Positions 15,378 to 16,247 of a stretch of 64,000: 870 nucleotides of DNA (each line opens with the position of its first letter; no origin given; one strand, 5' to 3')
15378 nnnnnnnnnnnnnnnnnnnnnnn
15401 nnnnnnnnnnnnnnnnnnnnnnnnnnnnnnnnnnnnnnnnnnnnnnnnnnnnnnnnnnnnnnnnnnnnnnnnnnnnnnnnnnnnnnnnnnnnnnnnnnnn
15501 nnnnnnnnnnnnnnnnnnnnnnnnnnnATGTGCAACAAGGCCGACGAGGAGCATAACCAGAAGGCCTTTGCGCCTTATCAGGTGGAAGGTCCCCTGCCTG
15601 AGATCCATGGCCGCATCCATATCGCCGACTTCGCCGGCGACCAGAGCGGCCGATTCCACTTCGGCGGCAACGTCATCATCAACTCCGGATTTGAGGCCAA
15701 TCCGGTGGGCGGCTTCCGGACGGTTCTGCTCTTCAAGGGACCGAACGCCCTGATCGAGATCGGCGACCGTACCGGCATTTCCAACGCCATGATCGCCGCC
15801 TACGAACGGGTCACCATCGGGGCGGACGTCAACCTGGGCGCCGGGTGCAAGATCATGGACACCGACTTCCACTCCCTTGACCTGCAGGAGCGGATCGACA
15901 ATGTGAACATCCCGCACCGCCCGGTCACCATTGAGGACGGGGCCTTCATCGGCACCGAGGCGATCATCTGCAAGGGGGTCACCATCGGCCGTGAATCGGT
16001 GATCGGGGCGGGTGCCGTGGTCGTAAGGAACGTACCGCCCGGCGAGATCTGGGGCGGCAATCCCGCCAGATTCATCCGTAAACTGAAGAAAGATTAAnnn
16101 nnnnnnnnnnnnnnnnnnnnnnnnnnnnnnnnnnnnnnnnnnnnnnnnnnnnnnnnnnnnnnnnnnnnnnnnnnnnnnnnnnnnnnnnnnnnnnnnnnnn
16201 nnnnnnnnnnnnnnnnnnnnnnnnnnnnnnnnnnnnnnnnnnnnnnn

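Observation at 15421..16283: tRNA-Gln 3'-end direct repeat bracketing a single acetyltransferase gene (integration scar or mini-islet)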

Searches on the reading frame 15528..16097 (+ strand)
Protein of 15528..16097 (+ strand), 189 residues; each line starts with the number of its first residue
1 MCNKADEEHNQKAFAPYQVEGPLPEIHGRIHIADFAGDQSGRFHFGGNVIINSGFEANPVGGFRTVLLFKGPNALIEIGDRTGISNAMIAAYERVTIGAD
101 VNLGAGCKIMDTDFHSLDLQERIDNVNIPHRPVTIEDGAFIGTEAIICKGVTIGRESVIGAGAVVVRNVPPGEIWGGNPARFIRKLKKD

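Call 7: search_protein_families(library=pfam, proteins=[window:15528-16097:+])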
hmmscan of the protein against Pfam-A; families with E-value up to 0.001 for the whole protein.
window:15528-16097:+ (189 aa): 3 families
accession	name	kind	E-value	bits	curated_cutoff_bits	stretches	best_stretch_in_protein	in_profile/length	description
PF00132.30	Hexapep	-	1.9e-09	37.2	27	1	133-165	2-34/36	Bacterial transferase hexapeptide (six repeats)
PF14602.12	Hexapep_2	-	7.5e-09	35.6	27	1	132-165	1-32/34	Hexapeptide repeat of succinyl-transferase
PF25084.1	LbH_EIF2B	-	1.8e-06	28.3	54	0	131-169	60-97/105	EIF2B subunit epsilon LbH domain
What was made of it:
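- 15528..16097 (+): Intact 189-aa left-handed beta-helix sugar O-acetyltransferase, most similar to maltose and galactoside O-acetyltransferases. Pfam Hexapep and Hexapep_2 (call 7).
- Checked: Only one intact ORF lies between the copies, a 189-aa hexapeptide-repeat acetyltransferase at 15528-16097 (Pfam Hexapep and Hexapep_2, call 7).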

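Call 10: find_encoding_contigs(protein=window:15528-16097:+, flank=6000, max_places=10)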
Protein window:15528-16097:+ (189 aa): 8 contigs read that carry it; 7 places shown.
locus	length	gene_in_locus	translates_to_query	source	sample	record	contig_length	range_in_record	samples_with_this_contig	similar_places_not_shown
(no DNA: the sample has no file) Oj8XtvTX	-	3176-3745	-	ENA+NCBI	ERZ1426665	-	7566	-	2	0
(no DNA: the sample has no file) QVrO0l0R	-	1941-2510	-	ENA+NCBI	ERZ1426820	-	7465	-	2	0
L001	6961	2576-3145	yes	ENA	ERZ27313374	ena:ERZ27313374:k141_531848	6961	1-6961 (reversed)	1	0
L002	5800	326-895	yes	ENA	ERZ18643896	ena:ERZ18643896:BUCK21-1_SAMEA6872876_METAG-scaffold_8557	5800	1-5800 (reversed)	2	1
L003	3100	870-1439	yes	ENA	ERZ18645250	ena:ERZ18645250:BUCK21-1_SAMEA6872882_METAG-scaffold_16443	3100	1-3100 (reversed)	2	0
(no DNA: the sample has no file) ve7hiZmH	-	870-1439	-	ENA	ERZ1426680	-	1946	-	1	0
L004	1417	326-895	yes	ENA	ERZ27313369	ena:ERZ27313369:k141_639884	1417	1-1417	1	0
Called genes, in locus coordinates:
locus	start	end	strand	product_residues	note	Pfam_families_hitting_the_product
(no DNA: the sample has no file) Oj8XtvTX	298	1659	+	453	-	PF11638:DnaA_N, PF00308:Bac_DnaA, PF01695:IstB_IS21, PF00004:AAA (faint), PF08299:Bac_DnaA_C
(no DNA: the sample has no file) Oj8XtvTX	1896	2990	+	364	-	PF00712:DNA_pol3_beta, PF02767:DNA_pol3_beta_2, PF02768:DNA_pol3_beta_3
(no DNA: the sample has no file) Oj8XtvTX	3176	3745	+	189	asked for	PF25084:LbH_EIF2B (faint), PF00132:Hexapep, PF14602:Hexapep_2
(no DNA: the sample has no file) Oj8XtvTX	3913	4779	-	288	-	PF01261:AP_endonuc_2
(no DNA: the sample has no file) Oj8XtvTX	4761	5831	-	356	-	PF01408:GFO_IDH_MocA, PF03447:NAD_binding_3 (weak)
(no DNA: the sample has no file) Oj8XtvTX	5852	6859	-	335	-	PF01408:GFO_IDH_MocA, PF02894:GFO_IDH_MocA_C (weak), PF22725:GFO_IDH_MocA_C3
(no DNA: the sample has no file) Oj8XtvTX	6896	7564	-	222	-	?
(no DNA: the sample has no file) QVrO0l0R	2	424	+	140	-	?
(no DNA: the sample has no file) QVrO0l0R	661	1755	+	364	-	PF00712:DNA_pol3_beta, PF02767:DNA_pol3_beta_2, PF02768:DNA_pol3_beta_3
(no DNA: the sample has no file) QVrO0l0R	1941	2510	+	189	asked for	PF25084:LbH_EIF2B (faint), PF00132:Hexapep, PF14602:Hexapep_2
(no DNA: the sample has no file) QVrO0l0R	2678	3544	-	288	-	PF01261:AP_endonuc_2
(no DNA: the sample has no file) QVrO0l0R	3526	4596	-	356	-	PF01408:GFO_IDH_MocA, PF03447:NAD_binding_3 (weak)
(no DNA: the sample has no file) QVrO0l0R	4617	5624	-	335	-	PF01408:GFO_IDH_MocA, PF02894:GFO_IDH_MocA_C (weak), PF22725:GFO_IDH_MocA_C3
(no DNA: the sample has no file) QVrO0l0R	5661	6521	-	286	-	PF01261:AP_endonuc_2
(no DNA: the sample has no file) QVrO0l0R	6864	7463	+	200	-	?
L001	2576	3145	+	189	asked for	PF25084:LbH_EIF2B (faint), PF00132:Hexapep, PF14602:Hexapep_2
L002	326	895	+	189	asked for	PF25084:LbH_EIF2B (faint), PF00132:Hexapep, PF14602:Hexapep_2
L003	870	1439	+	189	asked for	PF25084:LbH_EIF2B (faint), PF00132:Hexapep, PF14602:Hexapep_2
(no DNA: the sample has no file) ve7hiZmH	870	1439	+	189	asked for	PF25084:LbH_EIF2B (faint), PF00132:Hexapep, PF14602:Hexapep_2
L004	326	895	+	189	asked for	PF25084:LbH_EIF2B (faint), PF00132:Hexapep, PF14602:Hexapep_2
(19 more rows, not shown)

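Call 18: find_homologous_proteins(query=window:15528-16097:+)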
Query window:15528-16097:+ (189 aa): 3851 proteins with E <= 0.001 among 4497 candidates; the best 120 are listed.
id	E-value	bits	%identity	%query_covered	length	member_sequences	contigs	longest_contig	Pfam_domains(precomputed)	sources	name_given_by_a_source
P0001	1.8e-123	428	100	100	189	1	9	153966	PF14602.13,PF00132.31,PF25084.2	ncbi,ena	-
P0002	1.7e-108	379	87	100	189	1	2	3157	PF14602.13,PF00132.31,PF25084.2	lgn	-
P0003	8.8e-98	344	83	96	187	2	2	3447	PF14602.13,PF00132.31,PF25084.2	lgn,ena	-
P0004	6.9e-95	334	81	98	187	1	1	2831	PF14602.13,PF00132.31,PF25084.2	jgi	-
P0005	3.4e-93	329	80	99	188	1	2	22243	PF14602.13,PF00132.31,PF25084.2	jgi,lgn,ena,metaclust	metaclust:\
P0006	4.5e-92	325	76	99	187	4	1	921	PF14602.13,PF00132.31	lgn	-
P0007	7.3e-92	324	77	97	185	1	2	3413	PF14602.13,PF00132.31,PF25084.2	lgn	-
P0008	1.0e-91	324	80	96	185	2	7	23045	PF14602.13,PF00132.31,PF25084.2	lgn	-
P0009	3.1e-90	319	77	98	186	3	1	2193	PF14602.13,PF00132.31,PF25087.2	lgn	-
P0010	7.7e-89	314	75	99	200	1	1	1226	PF14602.13,PF00132.31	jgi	jgi:acetyltransferase-like isoleucine patch superfamily enzyme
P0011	2.0e-88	313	74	99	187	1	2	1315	PF14602.13,PF00132.31,PF25084.2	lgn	-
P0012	2.2e-88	313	74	97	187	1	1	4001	PF14602.13,PF00132.31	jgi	jgi:acetyltransferase-like isoleucine patch superfamily enzyme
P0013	5.1e-87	309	73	99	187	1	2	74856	PF14602.13,PF00132.31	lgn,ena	-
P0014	5.6e-87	308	74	98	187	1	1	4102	PF14602.13,PF00132.31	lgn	-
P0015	8.1e-86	305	74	98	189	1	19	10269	PF14602.13,PF00132.31,PF25084.2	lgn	-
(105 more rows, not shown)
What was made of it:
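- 15528..16097 (+): Full-length homologues of 185-189 aa at up to 87% identity (call 18).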

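Call 19: find_encoding_contigs(protein=P0005, flank=8000, max_places=3)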
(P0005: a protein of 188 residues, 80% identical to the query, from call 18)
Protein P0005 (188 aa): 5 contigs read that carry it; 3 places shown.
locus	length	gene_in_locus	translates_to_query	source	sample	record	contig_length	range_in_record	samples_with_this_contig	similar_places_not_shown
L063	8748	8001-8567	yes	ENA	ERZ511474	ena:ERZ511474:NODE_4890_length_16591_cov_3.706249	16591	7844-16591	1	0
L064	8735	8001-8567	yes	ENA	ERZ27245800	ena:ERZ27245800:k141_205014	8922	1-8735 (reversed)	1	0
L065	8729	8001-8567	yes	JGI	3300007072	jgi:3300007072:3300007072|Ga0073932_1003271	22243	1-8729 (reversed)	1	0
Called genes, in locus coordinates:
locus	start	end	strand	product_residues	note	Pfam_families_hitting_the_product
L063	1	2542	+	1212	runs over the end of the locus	-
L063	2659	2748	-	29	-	-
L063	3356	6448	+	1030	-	PF13385:Laminin_G_3 (faint), PF19543:GH123_N (weak)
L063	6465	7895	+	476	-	PF00884:Sulfatase, PF01663:Phosphodiest (faint), PF16347:SGSH_C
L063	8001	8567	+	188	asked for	PF25084:LbH_EIF2B (faint), PF00132:Hexapep, PF14602:Hexapep_2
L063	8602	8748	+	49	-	?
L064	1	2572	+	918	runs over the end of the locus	?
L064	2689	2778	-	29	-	-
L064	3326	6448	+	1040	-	PF13385:Laminin_G_3 (faint), PF19543:GH123_N (weak)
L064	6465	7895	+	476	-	PF00884:Sulfatase, PF01663:Phosphodiest (faint), PF16347:SGSH_C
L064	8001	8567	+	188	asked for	PF25084:LbH_EIF2B (faint), PF00132:Hexapep, PF14602:Hexapep_2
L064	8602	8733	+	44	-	?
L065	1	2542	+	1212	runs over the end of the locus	-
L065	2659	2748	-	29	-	-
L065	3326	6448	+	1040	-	PF13385:Laminin_G_3 (faint), PF19543:GH123_N (weak)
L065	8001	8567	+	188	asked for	PF25084:LbH_EIF2B (faint), PF00132:Hexapep, PF14602:Hexapep_2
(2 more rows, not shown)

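Call 20: find_encoding_contigs(protein=P0008, flank=8000, max_places=3)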
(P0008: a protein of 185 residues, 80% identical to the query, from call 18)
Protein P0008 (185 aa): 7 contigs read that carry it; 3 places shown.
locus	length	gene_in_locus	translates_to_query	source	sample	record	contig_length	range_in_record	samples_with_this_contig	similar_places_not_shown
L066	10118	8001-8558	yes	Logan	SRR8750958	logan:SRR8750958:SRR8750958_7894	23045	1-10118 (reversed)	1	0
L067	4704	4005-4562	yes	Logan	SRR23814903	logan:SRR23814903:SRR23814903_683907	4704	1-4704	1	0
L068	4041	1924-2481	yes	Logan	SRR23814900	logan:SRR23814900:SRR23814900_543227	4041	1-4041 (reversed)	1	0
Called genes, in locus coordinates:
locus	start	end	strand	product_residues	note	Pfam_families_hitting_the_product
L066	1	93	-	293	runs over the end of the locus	PF13385:Laminin_G_3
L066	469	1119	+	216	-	PF07963:N_methyl (weak)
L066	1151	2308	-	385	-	PF00392:GntR, PF13377:Peripla_BP_3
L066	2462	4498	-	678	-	PF00728:Glyco_hydro_20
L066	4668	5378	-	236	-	-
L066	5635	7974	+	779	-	PF00474:SSF (weak)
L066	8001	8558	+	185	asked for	PF25084:LbH_EIF2B (faint), PF00132:Hexapep, PF14602:Hexapep_2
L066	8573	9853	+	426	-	PF01120:Alpha_L_fucos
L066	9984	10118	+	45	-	?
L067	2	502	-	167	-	?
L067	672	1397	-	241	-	-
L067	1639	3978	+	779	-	PF00474:SSF (weak)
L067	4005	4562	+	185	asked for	PF25084:LbH_EIF2B (faint), PF00132:Hexapep, PF14602:Hexapep_2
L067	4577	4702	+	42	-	?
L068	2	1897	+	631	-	?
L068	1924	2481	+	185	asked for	PF25084:LbH_EIF2B (faint), PF00132:Hexapep, PF14602:Hexapep_2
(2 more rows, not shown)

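Call 21: find_encoding_contigs(protein=P0002, flank=8000, max_places=3)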
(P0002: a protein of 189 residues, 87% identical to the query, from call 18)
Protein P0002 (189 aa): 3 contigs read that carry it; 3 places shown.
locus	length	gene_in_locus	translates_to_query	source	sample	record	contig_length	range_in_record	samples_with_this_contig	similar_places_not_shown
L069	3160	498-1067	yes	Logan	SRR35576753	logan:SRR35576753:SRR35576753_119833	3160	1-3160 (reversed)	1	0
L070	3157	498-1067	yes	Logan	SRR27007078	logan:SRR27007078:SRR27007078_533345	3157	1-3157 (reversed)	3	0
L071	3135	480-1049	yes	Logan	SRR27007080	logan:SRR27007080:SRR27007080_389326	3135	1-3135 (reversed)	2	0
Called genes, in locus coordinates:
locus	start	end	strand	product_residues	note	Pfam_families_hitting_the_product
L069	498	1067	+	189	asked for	PF25084:LbH_EIF2B (faint), PF00132:Hexapep, PF14602:Hexapep_2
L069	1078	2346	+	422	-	PF01120:Alpha_L_fucos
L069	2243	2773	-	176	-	PF01451:LMWPc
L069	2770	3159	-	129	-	?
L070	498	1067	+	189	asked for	PF25084:LbH_EIF2B (faint), PF00132:Hexapep, PF14602:Hexapep_2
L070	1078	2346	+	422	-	PF01120:Alpha_L_fucos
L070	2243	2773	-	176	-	PF01451:LMWPc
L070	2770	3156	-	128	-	?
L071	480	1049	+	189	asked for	PF25084:LbH_EIF2B (faint), PF00132:Hexapep, PF14602:Hexapep_2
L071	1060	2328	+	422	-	PF01120:Alpha_L_fucos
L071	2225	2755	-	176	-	PF01451:LMWPc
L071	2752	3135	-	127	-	?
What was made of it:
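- On tRNA-integrated genomic island (Islander criteria): The cargo is a clade-typical acetyltransferase-fucosidase pair (calls 18-21).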

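Call 51: find_encoding_contigs(protein=P0003, flank=6000, max_places=4)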
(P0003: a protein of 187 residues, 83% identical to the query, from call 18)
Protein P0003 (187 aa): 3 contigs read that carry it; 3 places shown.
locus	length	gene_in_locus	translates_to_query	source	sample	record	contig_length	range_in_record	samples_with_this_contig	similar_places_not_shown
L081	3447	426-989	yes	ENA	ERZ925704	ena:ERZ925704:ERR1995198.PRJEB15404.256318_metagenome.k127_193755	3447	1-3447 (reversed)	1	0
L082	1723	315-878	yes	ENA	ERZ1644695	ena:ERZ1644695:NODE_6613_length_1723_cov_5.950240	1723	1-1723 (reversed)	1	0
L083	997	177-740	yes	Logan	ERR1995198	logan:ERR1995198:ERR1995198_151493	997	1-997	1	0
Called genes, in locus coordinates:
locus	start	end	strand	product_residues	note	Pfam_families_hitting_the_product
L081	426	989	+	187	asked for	PF25084:LbH_EIF2B (faint), PF00132:Hexapep, PF14602:Hexapep_2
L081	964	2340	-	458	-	PF00875:DNA_photolyase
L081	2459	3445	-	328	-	?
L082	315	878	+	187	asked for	PF25084:LbH_EIF2B (faint), PF00132:Hexapep, PF14602:Hexapep_2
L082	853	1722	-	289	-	?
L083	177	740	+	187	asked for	PF25084:LbH_EIF2B (faint), PF00132:Hexapep, PF14602:Hexapep_2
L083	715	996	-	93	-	?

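Call 52: find_encoding_contigs(protein=P0004, flank=6000, max_places=4)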
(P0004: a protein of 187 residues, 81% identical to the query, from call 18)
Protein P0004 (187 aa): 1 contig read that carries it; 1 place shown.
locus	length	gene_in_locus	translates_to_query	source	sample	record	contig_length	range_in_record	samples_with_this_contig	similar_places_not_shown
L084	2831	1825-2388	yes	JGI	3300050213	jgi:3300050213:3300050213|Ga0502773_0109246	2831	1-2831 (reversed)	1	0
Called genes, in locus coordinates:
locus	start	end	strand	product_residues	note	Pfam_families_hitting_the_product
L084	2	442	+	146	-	?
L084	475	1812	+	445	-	PF03629:SASA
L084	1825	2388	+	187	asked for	PF25084:LbH_EIF2B (faint), PF00132:Hexapep, PF14602:Hexapep_2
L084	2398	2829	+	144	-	?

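Call 62: search_protein_families(library=ncbifam, proteins=[window:15528-16097:+], max_evalue=0.001)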
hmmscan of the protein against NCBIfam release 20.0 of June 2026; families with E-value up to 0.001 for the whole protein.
window:15528-16097:+ (189 aa): 39 families (the best 25 are shown)
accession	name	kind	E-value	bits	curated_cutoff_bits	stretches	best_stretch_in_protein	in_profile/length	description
NF007499.0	PRK10092.1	equivalog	1.2e-17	64.3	314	1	94-186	93-183/183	maltose O-acetyltransferase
TIGR03570.1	NeuD_NnaD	subfamily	1.7e-16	60.4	160.8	1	133-181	154-202/202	NeuD/PglB/VioB family sugar acetyltransferase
NF007797.0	PRK10502.1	subfamily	4.1e-16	59.1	192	1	76-185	73-178/183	WcaF family extracellular polysaccharide biosynthesis acetyltransferase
NF007240.0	PRK09677.1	equivalog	4.5e-15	55.6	243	1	73-187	63-185/192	putative lipopolysaccharide biosynthesis O-acetyl transferase WbbJ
NF007076.0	PRK09527.1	equivalog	7.4e-14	51.6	347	1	87-187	88-186/203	galactoside O-acetyltransferase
TIGR03532.1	DapD_Ac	equivalog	1e-13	51.4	231.75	1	77-187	118-215/231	2,3,4,5-tetrahydropyridine-2,6-dicarboxylate N-acetyltransferase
NF041874.1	EPS_EpsC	equivalog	2.1e-12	47.1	150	1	95-185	82-166/168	serine O-acetyltransferase EpsC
TIGR03308.1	phn_thr-fam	hypoth_equivalog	6.4e-12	45.7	201.65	1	131-185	107-161/204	phosphonate metabolim protein, transferase hexapeptide repeat family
TIGR02353.1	NRPS_term_dom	equivalog_domain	2e-11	43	423.1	1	77-180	599-695/695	Pls/PosA family non-ribosomal peptide synthetase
NF058585.1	HptprglPActTf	PfamEq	1.4e-10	41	300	1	132-186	106-160/172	heptaprenylglyceryl phosphate O-acetyltransferase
NF038307.1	EPS_acetyl_HpsU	equivalog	2.1e-10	40.5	305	1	76-181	72-173/178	hormogonium polysaccharide biosynthesis acetyltransferase HpsU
NF050158.1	CarbAnhydGPos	equivalog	2.7e-10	40.2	250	1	93-188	47-145/172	gamma carbonic anhydrase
NF000490.1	chloram_CatB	equivalog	3.6e-10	39.5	350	1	135-186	113-164/210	type B chloramphenicol O-acetyltransferase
NF000311.1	Vat_ABCDEFH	equivalog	5.1e-10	39.3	300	1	134-185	112-163/201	Vat family streptogramin A O-acetyltransferase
NF033468.1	stregram_VatI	exception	1e-09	38.5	415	1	135-185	115-165/208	streptogramin A O-acetyltransferase Vat(I)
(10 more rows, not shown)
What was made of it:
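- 15528..16097 (+): Best NCBIfam hits are maltose O-acetyltransferase and WcaF/WbbJ, all below curated cut-offs (call 62).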

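Call 63: search_solved_structures(query=window:15528-16097:+, max_evalue=0.001)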
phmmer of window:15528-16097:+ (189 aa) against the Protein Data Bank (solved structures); distinct sequences matched with E-value up to 0.001: 87 (the best 60 are shown).
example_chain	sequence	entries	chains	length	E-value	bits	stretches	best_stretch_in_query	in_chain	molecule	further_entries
3ect_A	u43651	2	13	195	6.7e-16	61.7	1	75-187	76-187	Hexapeptide-repeat containing-acetyltransferase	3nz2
7ar7_z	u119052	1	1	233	2e-15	60.2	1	124-187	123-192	Gamma carbonic anhydrase 1, mitochondrial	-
7a23_q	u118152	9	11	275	3.5e-15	59.4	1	124-187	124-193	CA1 | Gamma carbonic anhydrase 1, mitochondrial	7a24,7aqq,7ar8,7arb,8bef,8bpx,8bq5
6x89_G2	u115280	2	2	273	8.6e-14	54.8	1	124-188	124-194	gamma carbonic anhydrase 1, mitochondrial-like | NDUCA2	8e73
7ar7_y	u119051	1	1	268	4.8e-13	52.4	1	124-187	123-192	Gamma carbonic anhydrase 2, mitochondrial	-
3srt_A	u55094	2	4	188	4.9e-13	52.4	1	94-187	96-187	Maltose O-acetyltransferase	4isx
7aqq_y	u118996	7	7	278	5.2e-13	52.3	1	124-187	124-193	Gamma carbonic anhydrase 2, mitochondrial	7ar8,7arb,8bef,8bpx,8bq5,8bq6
6x89_G1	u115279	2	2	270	6.5e-13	52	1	124-189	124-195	gamma carbonic anhydrase 1, mitochondrial | NDUCA1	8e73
2ic7_A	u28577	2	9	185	1.8e-12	50.5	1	93-187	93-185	Maltose transacetylase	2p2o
3ftt_A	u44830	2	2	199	7.4e-12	48.5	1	92-189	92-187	Putative acetyltransferase SACOL2570 | Galactoside O-acetyltransferase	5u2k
4egg_A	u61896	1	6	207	7.5e-12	48.5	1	92-189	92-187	Putative acetyltransferase SACOL2570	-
4dcl_A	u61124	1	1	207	7.6e-12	48.5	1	92-189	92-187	Putative acetyltransferase SACOL2570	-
3v4e_A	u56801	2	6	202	7.7e-12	48.5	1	92-189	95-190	Galactoside O-acetyltransferase | Putative acetyltransferase SACOL2570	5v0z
6ag8_C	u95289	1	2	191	1.1e-11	48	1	96-187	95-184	Maltose O-acetyltransferase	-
1ocx_A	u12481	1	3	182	2.7e-11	46.7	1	95-186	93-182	MALTOSE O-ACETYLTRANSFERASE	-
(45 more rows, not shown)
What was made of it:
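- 15528..16097 (+): PDB hits include 3ect and 3srt (call 63).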
